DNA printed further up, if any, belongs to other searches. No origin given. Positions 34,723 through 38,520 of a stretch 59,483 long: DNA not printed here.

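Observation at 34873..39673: Two-gene envelope module: orphan beta-barrel plus a 1165-aa orphan lipoprotein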

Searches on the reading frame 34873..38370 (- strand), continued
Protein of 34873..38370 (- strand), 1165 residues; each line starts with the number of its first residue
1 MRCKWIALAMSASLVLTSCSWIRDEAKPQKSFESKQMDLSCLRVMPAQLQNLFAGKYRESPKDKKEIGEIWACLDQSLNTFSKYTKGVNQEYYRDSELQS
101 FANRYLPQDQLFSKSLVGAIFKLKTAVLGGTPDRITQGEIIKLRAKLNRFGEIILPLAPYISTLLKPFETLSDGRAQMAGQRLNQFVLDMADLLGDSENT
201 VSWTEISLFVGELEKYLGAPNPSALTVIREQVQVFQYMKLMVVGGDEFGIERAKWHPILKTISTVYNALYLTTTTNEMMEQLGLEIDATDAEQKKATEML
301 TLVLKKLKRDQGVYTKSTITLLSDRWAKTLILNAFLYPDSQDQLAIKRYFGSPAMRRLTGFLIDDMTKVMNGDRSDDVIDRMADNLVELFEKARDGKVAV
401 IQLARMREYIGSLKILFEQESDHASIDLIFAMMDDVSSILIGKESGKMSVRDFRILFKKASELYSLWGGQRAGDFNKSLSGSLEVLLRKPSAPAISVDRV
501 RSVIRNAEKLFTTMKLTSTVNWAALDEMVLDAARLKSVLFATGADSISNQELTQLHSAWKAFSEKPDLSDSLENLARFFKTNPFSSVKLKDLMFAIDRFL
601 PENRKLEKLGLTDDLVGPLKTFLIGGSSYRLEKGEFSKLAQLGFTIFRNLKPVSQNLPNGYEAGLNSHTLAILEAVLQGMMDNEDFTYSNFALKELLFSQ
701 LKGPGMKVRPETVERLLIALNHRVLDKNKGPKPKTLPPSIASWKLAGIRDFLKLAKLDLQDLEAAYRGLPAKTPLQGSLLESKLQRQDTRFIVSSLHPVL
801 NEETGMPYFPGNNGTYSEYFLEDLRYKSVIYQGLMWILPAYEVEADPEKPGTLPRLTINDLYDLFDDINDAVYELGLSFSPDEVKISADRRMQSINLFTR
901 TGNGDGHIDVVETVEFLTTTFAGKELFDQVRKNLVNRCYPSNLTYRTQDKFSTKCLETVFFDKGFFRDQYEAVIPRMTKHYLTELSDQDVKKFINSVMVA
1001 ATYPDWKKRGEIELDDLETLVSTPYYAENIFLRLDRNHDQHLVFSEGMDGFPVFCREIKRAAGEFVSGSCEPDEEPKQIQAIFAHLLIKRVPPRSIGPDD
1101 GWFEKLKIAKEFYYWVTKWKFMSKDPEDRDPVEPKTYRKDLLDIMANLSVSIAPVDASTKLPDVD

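Call 53: search_solved_structures(query=A3, max_evalue=1)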
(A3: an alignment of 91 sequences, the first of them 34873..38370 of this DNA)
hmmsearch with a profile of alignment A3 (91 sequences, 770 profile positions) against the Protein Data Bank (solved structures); distinct sequences matched with E-value up to 1: 139 (the best 60 are shown).
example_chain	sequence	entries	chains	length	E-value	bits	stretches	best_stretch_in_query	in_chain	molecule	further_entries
2zrs_A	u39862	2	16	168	6.2e-08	34.3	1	650-686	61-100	Programmed cell death protein 6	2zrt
2zne_A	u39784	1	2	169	6.4e-08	34.3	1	650-686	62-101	Programmed cell death protein 6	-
5gqq_C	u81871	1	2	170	6.5e-08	34.2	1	650-686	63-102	Programmed cell death protein 6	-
2zn9_A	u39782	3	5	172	6.8e-08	34.2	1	650-686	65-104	Programmed cell death protein 6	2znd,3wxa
5jjg_A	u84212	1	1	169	6.9e-08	34.1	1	650-686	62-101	Pcalcium-binding protein ALG-2, rogrammed cell death protein 6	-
2zn8_A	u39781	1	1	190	1.1e-07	33.5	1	650-686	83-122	Programmed cell death protein 6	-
1hqv_A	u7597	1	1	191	1.2e-07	33.3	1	650-686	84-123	PROGRAMMED CELL DEATH PROTEIN 6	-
3aaj_A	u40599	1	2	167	2.1e-07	32.5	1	650-683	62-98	Programmed cell death protein 6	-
3aak_A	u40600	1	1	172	3.7e-07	31.7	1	650-682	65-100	Programmed cell death protein 6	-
2na0_A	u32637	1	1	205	1.1e-06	30.1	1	655-683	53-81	Guanylyl cyclase-activating protein 1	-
1bjf_A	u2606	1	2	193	2.2e-06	29.2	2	656-681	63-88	NEUROCALCIN DELTA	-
5g58_A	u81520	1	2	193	2.3e-06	29.1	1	656-681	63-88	Neuron-specific calcium-binding protein hippocalcin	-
5g4p_A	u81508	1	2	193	2.3e-06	29.1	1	656-681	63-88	Neuron-specific calcium-binding protein hippocalcin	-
5m6c_E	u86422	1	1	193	2.9e-06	28.8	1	656-681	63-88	Neuron-specific calcium-binding protein hippocalcin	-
5m6c_A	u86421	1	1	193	2.9e-06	28.8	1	656-681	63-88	Neuron-specific calcium-binding protein hippocalcin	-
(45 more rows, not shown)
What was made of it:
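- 35233..35268 (-): Canonical EF-hand loop 2, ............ (residues 1035-1046). The family profile hits PDB EF-hand proteins (ALG-2 6e-8, neurocalcin, calbindin, secretagogin) at an EF-hand near its C-terminal end, inferred to be this loop (call 53).
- On EF-hand calcium-binding domains: The profile hits PDB EF-hand proteins at 6e-8 (call 53).
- Closest known: EF-hand calcium-binding proteins. Same: The family profile detects these proteins (call 53).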

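Call 71: predict_structure(alignment_id=A3)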
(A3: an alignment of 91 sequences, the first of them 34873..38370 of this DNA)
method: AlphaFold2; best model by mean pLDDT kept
length: 1165 residues; sequences in the alignment: 91
mean_pLDDT: 92.1   pTM: 0.73
mean pLDDT of the five models: 92.1, 91.0, 90.0, 90.1, 89.5
residues with pLDDT >= 90: 993; 70-90: 119; 50-70: 25; < 50: 28
segments of 3 or more residues with pLDDT < 50: 1-5, 17-32, 1159-1165
pLDDT, mean of each block of 10 residues (from residue 1): 49 52 43 74 96 96 97 96 91 95 94 96 94 95 96 97 84 83 93 94 95 93 94 95 95 93 86 86 92 95 96 93 92 91 89 92 90 90 92 86 94 95 94 95 92 94 85 83 96 96 95 90 95 97 97 96 93 97 97 95 93 95 96 97 96 96 96 97 94 95 89 97 97 97 96 98 97 95 98 96 93 80 97 97 84 92 97 93 94 94 95 96 96 97 92 97 98 96 97 94 89 96 96 94 96 95 93 94 95 91 95 96 95 94 92 66 44
secondary structure, 60 per line:
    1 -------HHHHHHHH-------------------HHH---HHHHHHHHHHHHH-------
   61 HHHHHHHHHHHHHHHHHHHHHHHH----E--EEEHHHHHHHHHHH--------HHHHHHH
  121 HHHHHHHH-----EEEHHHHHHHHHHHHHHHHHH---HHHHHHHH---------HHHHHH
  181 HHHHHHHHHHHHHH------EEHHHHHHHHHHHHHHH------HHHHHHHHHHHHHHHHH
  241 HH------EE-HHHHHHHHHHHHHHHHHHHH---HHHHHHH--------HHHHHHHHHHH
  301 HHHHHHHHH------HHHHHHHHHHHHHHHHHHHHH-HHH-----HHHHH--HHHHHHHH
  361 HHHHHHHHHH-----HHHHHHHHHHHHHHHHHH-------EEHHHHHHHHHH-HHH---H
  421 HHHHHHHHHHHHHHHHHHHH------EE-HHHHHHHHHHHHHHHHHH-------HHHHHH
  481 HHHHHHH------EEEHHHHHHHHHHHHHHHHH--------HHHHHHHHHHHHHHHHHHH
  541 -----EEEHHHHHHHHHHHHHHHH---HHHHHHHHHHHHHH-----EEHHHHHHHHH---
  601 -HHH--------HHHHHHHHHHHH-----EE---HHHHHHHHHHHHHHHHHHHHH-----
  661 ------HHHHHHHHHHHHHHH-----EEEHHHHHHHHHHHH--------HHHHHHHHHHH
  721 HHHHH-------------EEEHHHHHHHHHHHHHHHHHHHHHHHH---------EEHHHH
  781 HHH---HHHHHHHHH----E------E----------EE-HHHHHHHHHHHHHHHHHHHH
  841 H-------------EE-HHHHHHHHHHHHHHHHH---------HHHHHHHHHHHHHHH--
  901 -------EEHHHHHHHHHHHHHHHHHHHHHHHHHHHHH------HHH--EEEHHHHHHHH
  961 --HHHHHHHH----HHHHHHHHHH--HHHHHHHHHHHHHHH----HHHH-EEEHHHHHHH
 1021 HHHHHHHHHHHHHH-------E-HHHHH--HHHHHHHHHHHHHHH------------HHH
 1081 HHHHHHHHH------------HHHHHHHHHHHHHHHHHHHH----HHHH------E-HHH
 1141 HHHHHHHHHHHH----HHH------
elements in order (helices of 4 or more, strands of 3 or more residues): H8-15 H41-53 H61-84 E92-94 H95-105 H114-128 E134-136 H137-154 H158-165 H175-194 H203-217 H224-242 H252-271 H275-281 H290-309 H316-336 H346-350 H353-370 H376-393 H403-412 H420-440 H450-467 H475-487 E494-496 H497-513 H522-540 E546-548 H549-564 H568-581 H589-597 H613-624 H635-655 H667-681 E687-689 H690-701 H710-725 E739-741 H742-765 H777-783 H787-795 H821-841 H858-874 H884-898 H910-938 E950-952 H953-960 H963-970 H975-984 H987-1001 H1006-1009 E1011-1013 H1014-1034 H1044-1048 H1051-1065 H1078-1089 H1102-1121 H1126-1129 H1138-1152
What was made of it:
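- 34873..38370 (-): Gene for the 1165-aa lipoprotein, all-alpha, built of about 16 helix-loop-helix units. AF2 pLDDT 92.1, pTM 0.73 (call 71).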

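Call 74: fold_search(model_id=the predicted structure, library=pdb)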
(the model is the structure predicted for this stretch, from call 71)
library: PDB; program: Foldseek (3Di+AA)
matches with E <= 10: 515; with E <= 0.001: 0
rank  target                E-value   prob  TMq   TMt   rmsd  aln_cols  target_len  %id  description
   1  9edr_D                1.4e-03  0.66  0.10  0.11  32.6      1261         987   11  Tubulin Cofactors D,E,G,C and Tubulin complex -- TBCC N Terminus Bound to Tubulin (released 2026-02-04)
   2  3p8c_B                1.5e-03  0.54  0.10  0.10  28.4      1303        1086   10  Structure and Control of the Actin Regulatory WAVE Complex (released 2010-12-01)
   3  7usd_B                7.8e-03  0.33  0.10  0.10  29.5      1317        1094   10  Cryo-EM structure of D-site Rac1-bound WAVE Regulatory Complex (released 2022-09-21)
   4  3s4w_A                9.5e-03  0.38  0.11  0.11  37.5      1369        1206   11  Structure of the FANCI-FANCD2 complex (released 2011-07-27)
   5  4n78_B                9.5e-03  0.30  0.10  0.11  28.3      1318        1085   10  The WAVE Regulatory Complex Links Diverse Receptors to the Actin Cytoskeleton (released 2014-02-05)
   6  7mvy_A                2.1e-02  0.35  0.11  0.09  30.7      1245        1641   11  Single particle cryo-EM structure of the Chaetomium thermophilum Nup188-Nic96 complex (Nup188 residues 1-1858; Nic96 r (released 2022-06-15)
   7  1u6g_C                2.6e-02  0.35  0.12  0.12  39.2      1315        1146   10  Crystal Structure of The Cand1-Cul1-Roc1 Complex (released 2004-12-14)
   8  7zf1_B                2.9e-02  0.30  0.12  0.12  31.2      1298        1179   10  Structure of ubiquitinated FANCI in complex with FANCD2 and double-stranded DNA (released 2022-11-16)
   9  9d43                  2.9e-02  0.23  0.11  0.11  46.1      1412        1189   10  Cryo-EM structure of unliganded yeast Exportin Msn5 (released 2025-03-19)
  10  2p8q_A                3.3e-02  0.35  0.11  0.13  39.9      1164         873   11  Crystal Structure of human Importin beta bound to the Snurportin1 IBB-domain (released 2008-01-22)
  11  9qwx_A                3.3e-02  0.30  0.12  0.11  26.4      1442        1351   11  Cryo-EM structure of the human UBR4/KCMF1/CALM1 complex (N-term focused refinement) (released 2025-09-03)
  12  6yej                  4.4e-02  0.20  0.10  0.07  42.0      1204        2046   10  Cryo-EM structure of the Full-length disease type human Huntingtin (released 2020-12-16)
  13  8cmk_A                4.7e-02  0.38  0.12  0.14  37.1      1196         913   11  Transportin-3 TNPO3 in complex with RSY region of CIRBP (released 2024-03-06)
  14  6vaa_B                4.9e-02  0.23  0.11  0.11  38.3      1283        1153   10  Structure of the Fanconi Anemia ID complex bound to ICL DNA (released 2020-03-18)
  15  7kzq_U                5.1e-02  0.23  0.12  0.12  36.0      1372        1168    9  Structure of the human Fanconi anaemia Core-ID complex (released 2021-03-10)
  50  9e23_e                1.9e-01  0.06  0.06  0.06  50.7      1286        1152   12  Cryo-EM structure of Pre-Chi dynein tail (released 2025-07-09)
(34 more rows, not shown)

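Call 75: list_cluster_members(proteins=[P0095, P0097, P0099, P0100, P0101, P0102, P0104, P0106, P0078, P0090])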
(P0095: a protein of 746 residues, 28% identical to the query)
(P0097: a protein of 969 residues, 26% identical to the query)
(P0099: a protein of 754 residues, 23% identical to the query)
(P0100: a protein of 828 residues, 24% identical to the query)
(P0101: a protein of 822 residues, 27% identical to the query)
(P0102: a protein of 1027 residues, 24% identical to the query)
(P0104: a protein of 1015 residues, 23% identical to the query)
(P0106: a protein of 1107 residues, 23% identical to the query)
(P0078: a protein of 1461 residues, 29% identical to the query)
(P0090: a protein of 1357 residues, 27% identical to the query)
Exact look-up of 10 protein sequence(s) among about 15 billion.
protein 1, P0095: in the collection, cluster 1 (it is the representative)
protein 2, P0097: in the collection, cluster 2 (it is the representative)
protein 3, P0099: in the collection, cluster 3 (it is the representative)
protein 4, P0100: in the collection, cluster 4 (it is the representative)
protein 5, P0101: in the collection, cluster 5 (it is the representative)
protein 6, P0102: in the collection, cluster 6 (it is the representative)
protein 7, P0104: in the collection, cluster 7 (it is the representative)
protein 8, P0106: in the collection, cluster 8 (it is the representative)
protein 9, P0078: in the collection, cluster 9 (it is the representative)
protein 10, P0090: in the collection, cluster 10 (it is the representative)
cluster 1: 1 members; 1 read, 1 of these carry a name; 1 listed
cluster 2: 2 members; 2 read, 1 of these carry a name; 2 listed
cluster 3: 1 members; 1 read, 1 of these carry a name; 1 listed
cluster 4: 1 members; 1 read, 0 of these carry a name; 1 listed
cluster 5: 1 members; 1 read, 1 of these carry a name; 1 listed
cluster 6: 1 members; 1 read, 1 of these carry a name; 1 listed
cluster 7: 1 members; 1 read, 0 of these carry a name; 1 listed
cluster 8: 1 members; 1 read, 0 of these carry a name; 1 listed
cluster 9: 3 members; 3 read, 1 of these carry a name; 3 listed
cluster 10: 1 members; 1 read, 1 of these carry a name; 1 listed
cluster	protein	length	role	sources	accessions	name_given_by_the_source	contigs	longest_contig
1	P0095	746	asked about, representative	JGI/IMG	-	hypothetical protein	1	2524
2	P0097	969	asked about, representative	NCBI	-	-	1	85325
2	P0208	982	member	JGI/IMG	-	hypothetical protein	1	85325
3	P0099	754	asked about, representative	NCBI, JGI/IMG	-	hypothetical protein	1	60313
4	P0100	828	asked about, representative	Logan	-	-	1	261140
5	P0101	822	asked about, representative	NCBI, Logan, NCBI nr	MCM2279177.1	MAG: hypothetical protein NDJ89_13960 [Oligoflexia bacterium] | hypothetical protein [Oligoflexia bacterium]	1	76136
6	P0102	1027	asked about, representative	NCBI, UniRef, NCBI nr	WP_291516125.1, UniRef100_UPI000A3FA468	hypothetical protein [Bdellovibrio sp. ArHS] | hypothetical protein n=1 Tax=Bdellovibrio sp. ArHS TaxID=1569284 RepID=UPI000A3FA468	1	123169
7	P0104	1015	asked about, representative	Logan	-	-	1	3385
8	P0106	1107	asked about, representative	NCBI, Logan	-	-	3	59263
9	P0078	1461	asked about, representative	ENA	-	-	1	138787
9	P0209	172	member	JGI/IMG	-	hypothetical protein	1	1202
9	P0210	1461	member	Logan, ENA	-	-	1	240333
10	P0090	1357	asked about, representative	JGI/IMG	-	hypothetical protein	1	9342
